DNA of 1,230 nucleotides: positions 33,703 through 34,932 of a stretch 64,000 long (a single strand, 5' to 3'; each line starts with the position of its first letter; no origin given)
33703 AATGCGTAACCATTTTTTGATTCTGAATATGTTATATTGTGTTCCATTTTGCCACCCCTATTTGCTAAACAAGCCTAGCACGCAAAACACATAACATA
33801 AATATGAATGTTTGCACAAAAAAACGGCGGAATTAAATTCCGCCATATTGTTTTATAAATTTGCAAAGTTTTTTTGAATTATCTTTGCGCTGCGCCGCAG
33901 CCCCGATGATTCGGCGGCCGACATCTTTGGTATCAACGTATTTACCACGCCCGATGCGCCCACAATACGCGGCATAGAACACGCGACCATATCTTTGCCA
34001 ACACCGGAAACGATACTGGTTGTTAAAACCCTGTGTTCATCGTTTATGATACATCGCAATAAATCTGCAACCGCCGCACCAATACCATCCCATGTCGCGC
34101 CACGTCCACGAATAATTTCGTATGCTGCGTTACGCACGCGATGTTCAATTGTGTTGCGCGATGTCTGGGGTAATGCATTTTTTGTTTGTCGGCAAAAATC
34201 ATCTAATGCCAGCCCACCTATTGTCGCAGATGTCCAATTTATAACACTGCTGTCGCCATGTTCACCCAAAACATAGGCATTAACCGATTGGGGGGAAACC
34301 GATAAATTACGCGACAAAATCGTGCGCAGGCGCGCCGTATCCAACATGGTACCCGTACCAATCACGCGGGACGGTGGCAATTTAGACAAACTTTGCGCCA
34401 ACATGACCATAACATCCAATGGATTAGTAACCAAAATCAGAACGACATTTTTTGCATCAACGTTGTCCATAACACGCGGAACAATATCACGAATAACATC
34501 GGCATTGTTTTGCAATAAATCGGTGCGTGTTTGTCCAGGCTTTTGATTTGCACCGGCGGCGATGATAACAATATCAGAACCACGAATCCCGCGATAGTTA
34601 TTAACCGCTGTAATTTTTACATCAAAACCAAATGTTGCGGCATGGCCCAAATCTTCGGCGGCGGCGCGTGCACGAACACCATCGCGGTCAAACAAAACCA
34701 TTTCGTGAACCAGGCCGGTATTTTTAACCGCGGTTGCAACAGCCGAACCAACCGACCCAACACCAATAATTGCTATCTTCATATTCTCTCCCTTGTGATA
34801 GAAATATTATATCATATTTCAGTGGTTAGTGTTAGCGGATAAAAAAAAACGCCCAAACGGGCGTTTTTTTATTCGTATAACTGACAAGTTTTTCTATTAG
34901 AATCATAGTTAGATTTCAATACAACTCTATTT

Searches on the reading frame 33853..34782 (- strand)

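Call 37: search_protein_families(library=pfam, proteins=[window:33853-34782:-], max_evalue=0.001)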
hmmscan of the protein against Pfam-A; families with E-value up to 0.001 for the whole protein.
window:33853-34782:- (309 aa): 4 families
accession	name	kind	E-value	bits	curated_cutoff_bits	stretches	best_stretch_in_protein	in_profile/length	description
PF00056.29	Ldh_1_N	-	3.5e-35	121.5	27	1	1-142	1-141/141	lactate/malate dehydrogenase, NAD binding domain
PF02866.23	Ldh_1_C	-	1.1e-28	100.8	22.6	1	145-306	1-167/174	lactate/malate dehydrogenase, alpha/beta C-terminal domain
PF03807.23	F420_oxidored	-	1.5e-07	32.4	21.6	1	2-76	1-67/94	NADP oxidoreductase coenzyme F420-dependent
PF03435.24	Sacchrp_dh_NADP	-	0.00049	20.9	25.1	1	3-77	1-77/129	Saccharopine dehydrogenase NADP binding domain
